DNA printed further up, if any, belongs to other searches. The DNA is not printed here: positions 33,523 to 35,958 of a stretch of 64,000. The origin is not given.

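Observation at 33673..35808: A second, adjacent fusion joins a GT2 glycosyltransferase to a WbaP-like scaffold with eroded PGT motifs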

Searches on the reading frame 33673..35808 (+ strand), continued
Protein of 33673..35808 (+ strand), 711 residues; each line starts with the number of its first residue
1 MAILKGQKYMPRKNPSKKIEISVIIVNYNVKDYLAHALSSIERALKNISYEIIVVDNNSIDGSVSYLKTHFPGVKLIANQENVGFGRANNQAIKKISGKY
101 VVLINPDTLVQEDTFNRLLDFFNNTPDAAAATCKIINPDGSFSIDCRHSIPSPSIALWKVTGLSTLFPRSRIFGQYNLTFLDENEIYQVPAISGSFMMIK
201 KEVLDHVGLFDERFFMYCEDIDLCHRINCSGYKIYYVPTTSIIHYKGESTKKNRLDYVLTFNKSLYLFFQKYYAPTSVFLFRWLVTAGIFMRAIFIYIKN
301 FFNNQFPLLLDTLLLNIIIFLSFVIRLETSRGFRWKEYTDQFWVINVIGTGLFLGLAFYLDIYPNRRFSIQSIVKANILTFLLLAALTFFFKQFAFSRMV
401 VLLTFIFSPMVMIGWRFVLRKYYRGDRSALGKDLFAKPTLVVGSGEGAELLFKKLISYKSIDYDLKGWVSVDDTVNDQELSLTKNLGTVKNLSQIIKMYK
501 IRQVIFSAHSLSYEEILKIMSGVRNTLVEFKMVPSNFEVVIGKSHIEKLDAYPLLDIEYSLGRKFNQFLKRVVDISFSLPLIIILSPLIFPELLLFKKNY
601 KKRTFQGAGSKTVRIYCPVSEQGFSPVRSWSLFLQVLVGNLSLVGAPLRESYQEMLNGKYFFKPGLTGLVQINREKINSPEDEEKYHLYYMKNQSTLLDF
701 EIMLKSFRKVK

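Call 8: search_solved_structures(query=window:33673-35808:+, max_evalue=0.01, show_alignments=3)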
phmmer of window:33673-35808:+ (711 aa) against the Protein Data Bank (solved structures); distinct sequences matched with E-value up to 0.01: 21.
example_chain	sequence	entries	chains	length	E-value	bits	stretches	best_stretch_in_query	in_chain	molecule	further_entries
30us_A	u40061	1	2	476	1.1e-10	43.8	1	365-590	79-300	UDP-Gal::undecaprenolphosphate Gal-1-P transferase WbaP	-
9s7s_A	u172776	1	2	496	1.2e-10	43.6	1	365-590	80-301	UDP-Gal::undecaprenolphosphate Gal-1-P transferase WbaP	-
30wc_A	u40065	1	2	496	1.2e-10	43.6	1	365-590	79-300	Undecaprenyl-phosphate galactose phosphotransferase WbaP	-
9s8l_A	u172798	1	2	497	1.3e-10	43.6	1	365-590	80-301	UDP-Gal::undecaprenolphosphate Gal-1-P transferase WbaP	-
8e37_B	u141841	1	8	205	1.7e-09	39.9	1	634-710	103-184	N,N'-diacetylbacilliosaminyl-1-phosphate transferase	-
8g1n_A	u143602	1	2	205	2.6e-09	39.2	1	634-710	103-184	N,N'-diacetylbacilliosaminyl-1-phosphate transferase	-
6p61_A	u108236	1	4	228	1.3e-08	37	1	17-135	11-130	Glycosyltransferase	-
5mlz_A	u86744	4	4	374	5.5e-08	34.9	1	18-131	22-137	Dolichol monophosphate mannose synthase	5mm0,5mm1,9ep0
8t53_A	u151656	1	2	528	1.5e-07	33.5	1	367-590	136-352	Undecaprenyl-phosphate galactose phosphotransferase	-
2z87_A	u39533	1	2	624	4.1e-07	32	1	21-129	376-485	Chondroitin synthase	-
2z86_A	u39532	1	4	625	4.2e-07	32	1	21-129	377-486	Chondroitin synthase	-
5hea_A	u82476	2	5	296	6.6e-07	31.3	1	21-139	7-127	Putative glycosyltransferase (GalT1)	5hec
5tze_C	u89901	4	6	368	1.6e-06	30.1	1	20-188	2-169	Glycosyl transferase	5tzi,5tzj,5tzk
8bz8_A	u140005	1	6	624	3.7e-06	28.8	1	11-123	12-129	Glycosyltransferase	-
8bz4_A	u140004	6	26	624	3.8e-06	28.8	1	11-123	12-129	Glycosyltransferase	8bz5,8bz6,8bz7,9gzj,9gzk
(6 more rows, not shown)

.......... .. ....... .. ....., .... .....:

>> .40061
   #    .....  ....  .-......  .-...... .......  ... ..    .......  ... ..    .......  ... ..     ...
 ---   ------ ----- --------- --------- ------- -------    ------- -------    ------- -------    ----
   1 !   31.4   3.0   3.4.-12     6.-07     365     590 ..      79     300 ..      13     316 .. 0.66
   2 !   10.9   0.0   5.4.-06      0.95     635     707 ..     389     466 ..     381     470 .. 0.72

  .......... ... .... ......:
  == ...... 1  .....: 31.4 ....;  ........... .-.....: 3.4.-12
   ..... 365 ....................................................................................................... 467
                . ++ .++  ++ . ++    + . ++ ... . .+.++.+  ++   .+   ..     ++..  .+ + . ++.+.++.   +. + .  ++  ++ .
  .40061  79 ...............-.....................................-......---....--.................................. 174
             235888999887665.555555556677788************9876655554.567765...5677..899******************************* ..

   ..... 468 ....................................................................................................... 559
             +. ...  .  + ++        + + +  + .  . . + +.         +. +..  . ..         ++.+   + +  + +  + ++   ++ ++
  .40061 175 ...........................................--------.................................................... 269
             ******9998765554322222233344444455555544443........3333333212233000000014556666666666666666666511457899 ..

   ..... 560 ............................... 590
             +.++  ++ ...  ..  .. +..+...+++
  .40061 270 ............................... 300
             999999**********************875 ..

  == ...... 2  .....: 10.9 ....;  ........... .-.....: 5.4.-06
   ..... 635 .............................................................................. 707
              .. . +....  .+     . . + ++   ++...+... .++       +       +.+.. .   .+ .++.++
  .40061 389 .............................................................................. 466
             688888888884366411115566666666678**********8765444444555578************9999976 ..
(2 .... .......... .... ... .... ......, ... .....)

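Call 14: find_encoding_contigs(protein=P0104, flank=10000, max_places=2)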
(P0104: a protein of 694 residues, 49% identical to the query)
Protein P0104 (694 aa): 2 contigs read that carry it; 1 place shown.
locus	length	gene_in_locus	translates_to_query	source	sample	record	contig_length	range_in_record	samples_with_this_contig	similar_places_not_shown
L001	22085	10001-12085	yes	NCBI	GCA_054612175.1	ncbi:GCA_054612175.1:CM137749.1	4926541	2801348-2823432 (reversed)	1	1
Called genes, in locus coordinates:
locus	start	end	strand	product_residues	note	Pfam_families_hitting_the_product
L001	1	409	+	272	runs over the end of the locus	PF03567:Sulfotransfer_2, PF06990:Gal-3-0_sulfotr (weak)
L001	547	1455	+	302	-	PF07889:DUF1664 (faint)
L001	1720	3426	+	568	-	PF16889:Hepar_II_III_N, PF07940:Hepar_II_III_C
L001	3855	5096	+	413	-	PF13439:Glyco_transf_4, PF13579:Glyco_trans_4_4, PF00534:Glycos_transf_1, PF13692:Glyco_trans_1_4, PF13524:Glyco_trans_1_2 (weak)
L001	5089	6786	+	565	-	PF14052:Caps_assemb_Wzi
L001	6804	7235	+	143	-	PF04326:SLFN_AlbA_2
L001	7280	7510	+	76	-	PF13412:HTH_24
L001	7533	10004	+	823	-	PF00953:Glycos_transf_4, PF13727:CoA_binding_3, PF02397:Bac_transf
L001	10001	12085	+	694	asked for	PF00535:Glycos_transf_2, PF10111:Glyco_tranf_2_2 (faint), PF13641:Glyco_tranf_2_3, PF13632:Glyco_trans_2_3, PF13727:CoA_binding_3, PF02397:Bac_transf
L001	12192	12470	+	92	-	PF05635:23S_rRNA_IVP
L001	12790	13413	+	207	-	PF25084:LbH_EIF2B, PF14602:Hexapep_2 (faint), PF00132:Hexapep, PF25087:GMPPB_C (weak)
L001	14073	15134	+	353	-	-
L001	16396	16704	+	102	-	PF14076:DUF4258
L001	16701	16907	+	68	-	-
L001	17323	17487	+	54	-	-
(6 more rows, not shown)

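Call 15: find_encoding_contigs(protein=P0092, flank=10000, max_places=2)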
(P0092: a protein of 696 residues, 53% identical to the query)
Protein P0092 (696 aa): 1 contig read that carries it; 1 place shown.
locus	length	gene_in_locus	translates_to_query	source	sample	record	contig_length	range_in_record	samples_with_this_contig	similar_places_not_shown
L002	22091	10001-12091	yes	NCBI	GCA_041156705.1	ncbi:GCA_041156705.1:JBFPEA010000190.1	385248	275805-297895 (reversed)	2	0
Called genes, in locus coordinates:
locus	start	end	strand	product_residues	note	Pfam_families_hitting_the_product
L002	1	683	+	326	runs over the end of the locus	PF00535:Glycos_transf_2, PF10111:Glyco_tranf_2_2 (weak), PF13641:Glyco_tranf_2_3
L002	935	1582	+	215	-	PF13489:Methyltransf_23, PF07021:MetW (weak), PF13847:Methyltransf_31, PF08241:Methyltransf_11, PF08242:Methyltransf_12, PF13649:Methyltransf_25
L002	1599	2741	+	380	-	PF13439:Glyco_transf_4, PF13579:Glyco_trans_4_4 (weak), PF00534:Glycos_transf_1, PF13692:Glyco_trans_1_4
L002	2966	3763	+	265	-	PF13489:Methyltransf_23, PF13847:Methyltransf_31, PF08241:Methyltransf_11, PF08242:Methyltransf_12, PF13649:Methyltransf_25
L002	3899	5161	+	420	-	PF13439:Glyco_transf_4, PF13579:Glyco_trans_4_4, PF00534:Glycos_transf_1, PF13692:Glyco_trans_1_4, PF13524:Glyco_trans_1_2 (weak)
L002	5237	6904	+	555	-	PF14052:Caps_assemb_Wzi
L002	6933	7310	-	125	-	PF05635:23S_rRNA_IVP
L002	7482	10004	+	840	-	PF00953:Glycos_transf_4, PF13727:CoA_binding_3, PF02397:Bac_transf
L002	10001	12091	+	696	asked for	PF00535:Glycos_transf_2, PF10111:Glyco_tranf_2_2, PF13641:Glyco_tranf_2_3, PF13632:Glyco_trans_2_3, PF13727:CoA_binding_3, PF02397:Bac_transf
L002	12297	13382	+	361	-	PF18962:Por_Secre_tail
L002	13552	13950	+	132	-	PF13525:YfiO, PF07719:TPR_2 (faint), PF13174:TPR_6 (faint)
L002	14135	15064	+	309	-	-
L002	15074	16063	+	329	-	PF20030:bpMoxR, PF00158:Sigma54_activat (weak), PF07726:AAA_3, PF07728:AAA_5, PF17863:AAA_lid_2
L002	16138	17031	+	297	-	PF01882:DUF58, PF13519:VWA_2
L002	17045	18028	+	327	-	PF13584:BatD (weak)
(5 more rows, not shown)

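Call 37: find_related_loci(query=A1, collection=genome_contigs, flank=6000)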
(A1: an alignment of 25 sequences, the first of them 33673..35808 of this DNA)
Query A1 (711 aa) in genome_contigs; peptide patterns used: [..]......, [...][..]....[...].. (x = any residue, [..] = any of these).
600 stretches matched a pattern (row limit reached: there are more); 591 encode a relative of the query (tblastn E <= 1e-3); the best 80 are kept; 80 distinct loci.
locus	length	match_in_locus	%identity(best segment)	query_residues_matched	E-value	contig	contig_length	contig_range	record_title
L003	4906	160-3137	61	13-707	0e+0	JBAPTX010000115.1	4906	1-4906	MAG: Calditrichia bacterium isolate MFD01233_ilm_asm_bin34 k127_4817, whole genome shotgun sequence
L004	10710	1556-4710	59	5-709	0e+0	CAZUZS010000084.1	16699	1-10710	MAG TPA_asm: uncultured Calditrichaceae bacterium isolate binchicken_co129_674 genome assembly, contig: NODE_10194_lengt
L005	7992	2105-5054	57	21-707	0e+0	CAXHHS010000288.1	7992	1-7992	MAG TPA_asm: uncultured bacterium isolate SRR12479933_metabat2_5 genome assembly, contig: ERZ4874384.772, whole genome s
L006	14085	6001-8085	54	12-706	0e+0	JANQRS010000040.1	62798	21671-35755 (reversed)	MAG: Calditrichia bacterium isolate IP29b_bin.73 k99_3056949, whole genome shotgun sequence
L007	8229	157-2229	56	16-706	0e+0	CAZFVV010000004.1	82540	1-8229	MAG TPA_asm: uncultured Calditrichaceae bacterium isolate SRP329715_co1_261 genome assembly, contig: NODE_318_length_825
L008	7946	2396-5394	48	16-706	0e+0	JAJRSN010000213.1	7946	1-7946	MAG: Calditrichota bacterium isolate Dive96_bin1.108 k141_2096962, whole genome shotgun sequence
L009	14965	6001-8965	49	17-707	0e+0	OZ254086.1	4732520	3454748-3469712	MAG: Calditrichales bacterium isolate 9af047bb-fff5-47c5-8bde-b903f089fbd6 genome assembly, chromosome: 1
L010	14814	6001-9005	48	18-706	0e+0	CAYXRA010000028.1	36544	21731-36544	MAG TPA_asm: uncultured Calditrichaceae bacterium isolate SRP141376_co2_326 genome assembly, contig: NODE_2547_length_36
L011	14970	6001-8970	46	15-706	0e+0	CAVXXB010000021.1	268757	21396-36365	MAG: Calditrichia bacterium isolate MFD03804.bin.1.47 genome assembly, contig: contig_9206, whole genome shotgun sequenc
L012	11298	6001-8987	47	20-709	0e+0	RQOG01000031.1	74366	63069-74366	MAG: Calditrichaeota bacterium isolate Zgenome_0002 k87_545490, whole genome shotgun sequence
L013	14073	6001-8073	56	16-706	0e+0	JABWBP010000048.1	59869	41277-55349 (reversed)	MAG: Calditrichaceae bacterium isolate MAG_33 scaffold_1420, whole genome shotgun sequence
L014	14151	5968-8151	40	2-710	1e-166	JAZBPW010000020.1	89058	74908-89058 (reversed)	MAG: candidate division KSB1 bacterium isolate bin.127 k117_1288963, whole genome shotgun sequence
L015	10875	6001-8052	40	17-707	5e-159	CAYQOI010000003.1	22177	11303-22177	MAG TPA_asm: uncultured Cytophagia bacterium isolate SRP162660_co2_222 genome assembly, contig: NODE_660_length_22177_co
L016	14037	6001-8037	41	7-707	3e-159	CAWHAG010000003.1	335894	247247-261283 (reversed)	MAG: Ignavibacteriota bacterium isolate MFD04408.bin.1.36 genome assembly, contig: contig_68896, whole genome shotgun se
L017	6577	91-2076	39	19-706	1e-158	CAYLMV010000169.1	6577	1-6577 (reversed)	MAG TPA_asm: uncultured Chitinophagaceae bacterium isolate binchicken_co50_279 genome assembly, contig: NODE_16431_lengt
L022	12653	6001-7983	39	19-706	3e-155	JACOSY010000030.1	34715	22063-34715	MAG: Ignavibacteria bacterium isolate NC_groundwater_30_Pr7_B-0.1um_51_131 FFV18_Bp1_scaffold_353514, whole genome shotg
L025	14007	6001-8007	38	19-710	7e-154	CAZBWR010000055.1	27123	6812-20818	MAG TPA_asm: uncultured Chitinophagales bacterium isolate SRP287453_co1_248 genome assembly, contig: NODE_3008_length_27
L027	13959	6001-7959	40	18-706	3e-152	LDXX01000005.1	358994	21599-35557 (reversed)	MAG: Candidatus Kryptonium thompsonii isolate JGI-4 2599192411, whole genome shotgun sequence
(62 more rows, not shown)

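Call 43: search_protein_families(library=pfam, proteins=[L027:295-1602:+, L027:1607-2737:+, L027:2715-4115:+, L027:4130-5236:+, L027:5250-6008:+, L027:5998-7995:+, L027:7998-8954:+, L025:1641-4127:+, L022:3538-5235:+], max_evalue=0.0001)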
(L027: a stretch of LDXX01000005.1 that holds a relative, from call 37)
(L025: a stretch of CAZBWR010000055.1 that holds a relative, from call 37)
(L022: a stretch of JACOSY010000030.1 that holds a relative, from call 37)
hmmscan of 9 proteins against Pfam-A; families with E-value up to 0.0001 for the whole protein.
L027:295-1602:+ (435 aa): 1 family
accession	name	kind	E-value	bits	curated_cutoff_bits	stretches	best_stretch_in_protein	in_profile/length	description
PF04932.20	Wzy_C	-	1.3e-19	70.9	31.7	1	221-365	1-148/149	O-Antigen ligase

L027:1607-2737:+ (376 aa): 7 families
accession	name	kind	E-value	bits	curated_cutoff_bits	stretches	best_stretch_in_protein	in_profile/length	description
PF00534.26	Glycos_transf_1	-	2.2e-42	145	26.4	1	185-341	8-171/172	Glycosyl transferases group 1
PF13692.12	Glyco_trans_1_4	-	2.4e-40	138.5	27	1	193-328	2-142/142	Glycosyl transferases group 1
PF13439.12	Glyco_transf_4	-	2.1e-29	103.1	28.5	1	12-178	1-169/170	Glycosyltransferase Family 4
PF13579.12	Glyco_trans_4_4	-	3.1e-24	86.6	29.7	1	13-174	1-158/158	Glycosyl transferase 4-like domain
PF13477.12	Glyco_trans_4_2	-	3.2e-13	50.5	23.4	1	2-149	1-138/139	Glycosyl transferase 4-like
PF13524.12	Glyco_trans_1_2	-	4.7e-08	33.5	25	1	246-351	16-137/144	Glycosyl transferase-like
PF20706.3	GT4-conflict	-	5e-07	29.5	26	1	259-307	278-326/385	Family 4 Glycosyltransferase in conflict systems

L027:2715-4115:+ (466 aa): 2 families
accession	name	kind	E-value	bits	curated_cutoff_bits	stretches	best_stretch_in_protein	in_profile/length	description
PF02397.22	Bac_transf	-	4.6e-73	245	27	1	277-460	1-178/179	Bacterial sugar transferase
PF13727.12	CoA_binding_3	-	1.2e-23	84.5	25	1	62-234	2-167/175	CoA-binding domain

L027:4130-5236:+ (368 aa): 5 families
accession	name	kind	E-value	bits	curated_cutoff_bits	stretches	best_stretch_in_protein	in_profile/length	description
PF01041.23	DegT_DnrJ_EryC1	-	2.8e-138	461.5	19.8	1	15-362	3-359/360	DegT/DnrJ/EryC1/StrS aminotransferase family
PF00155.27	Aminotran_1_2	-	3.1e-11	43.5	19.7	1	38-159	44-187/361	Aminotransferase class I and II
PF01212.27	Beta_elim_lyase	-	1.2e-10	41.6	27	1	37-225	33-236/288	Beta-eliminating lyase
PF00266.25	Aminotran_5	-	1.5e-07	31.2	21.5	1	35-166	42-184/371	Aminotransferase class-V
PF01053.26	Cys_Met_Meta_PP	-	4.1e-05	22.8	27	1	39-217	55-232/381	Cys/Met metabolism PLP-dependent enzyme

L027:5250-6008:+ (252 aa): 2 families
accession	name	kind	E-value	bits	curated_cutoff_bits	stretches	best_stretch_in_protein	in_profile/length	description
PF00535.33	Glycos_transf_2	-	4.1e-33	115.1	23.3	1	5-177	2-167/168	Glycosyl transferase family 2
PF13641.12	Glyco_tranf_2_3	-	3.8e-11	43.9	27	1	4-215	4-212/230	Glycosyltransferase like family 2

L027:5998-7995:+ (665 aa): 8 families
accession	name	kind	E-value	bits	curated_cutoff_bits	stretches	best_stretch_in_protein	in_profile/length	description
PF13641.12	Glyco_tranf_2_3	-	1.2e-24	88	27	1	5-233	3-216/230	Glycosyltransferase like family 2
PF00535.33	Glycos_transf_2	-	6.2e-24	85.2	23.3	1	6-191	1-167/168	Glycosyl transferase family 2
PF13727.12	CoA_binding_3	-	2e-12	47.9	25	1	344-508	13-173/175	CoA-binding domain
PF02397.22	Bac_transf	-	7e-10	39.2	27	1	586-659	95-178/179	Bacterial sugar transferase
PF13632.12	Glyco_trans_2_3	-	1.4e-09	38.5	27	1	84-307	1-164/198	Glycosyl transferase family group 2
PF13712.12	Glyco_tranf_2_5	-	3.3e-09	37.2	27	1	61-223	33-181/210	Glycosyltransferase like family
PF10111.15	Glyco_tranf_2_2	-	3.1e-06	27.3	27.3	0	8-105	3-105/276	Glycosyltransferase like family 2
PF02709.20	Glyco_transf_7C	-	6.2e-06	26.2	23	1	173-229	16-75/78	N-terminal domain of galactosyltransferase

L027:7998-8954:+ (318 aa): 2 families
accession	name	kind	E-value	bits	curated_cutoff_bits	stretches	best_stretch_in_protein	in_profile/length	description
PF03255.19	ACCA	-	2.5e-155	516.7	23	1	6-314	2-310/310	Acetyl co-enzyme A carboxylase carboxyltransferase-like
PF01039.27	Carboxyl_trans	-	3.3e-19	69.3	22.3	1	96-245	282-427/493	Carboxyl transferase domain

L025:1641-4127:+ (828 aa): 3 families
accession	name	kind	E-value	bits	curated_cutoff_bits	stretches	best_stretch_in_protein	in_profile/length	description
PF02397.22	Bac_transf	-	2.9e-68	229.4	27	1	639-822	1-178/179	Bacterial sugar transferase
PF00953.26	Glycos_transf_4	-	1.5e-38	132.8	27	1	83-234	4-158/160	Glycosyl transferase family 4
PF13727.12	CoA_binding_3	-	7.1e-13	49.4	25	1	450-604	22-175/175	CoA-binding domain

L022:3538-5235:+ (565 aa): 1 family
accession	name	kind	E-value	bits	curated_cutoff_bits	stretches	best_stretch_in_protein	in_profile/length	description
PF14052.12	Caps_assemb_Wzi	-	3.4e-11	43.2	30.1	1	206-479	53-340/392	Capsule assembly protein Wzi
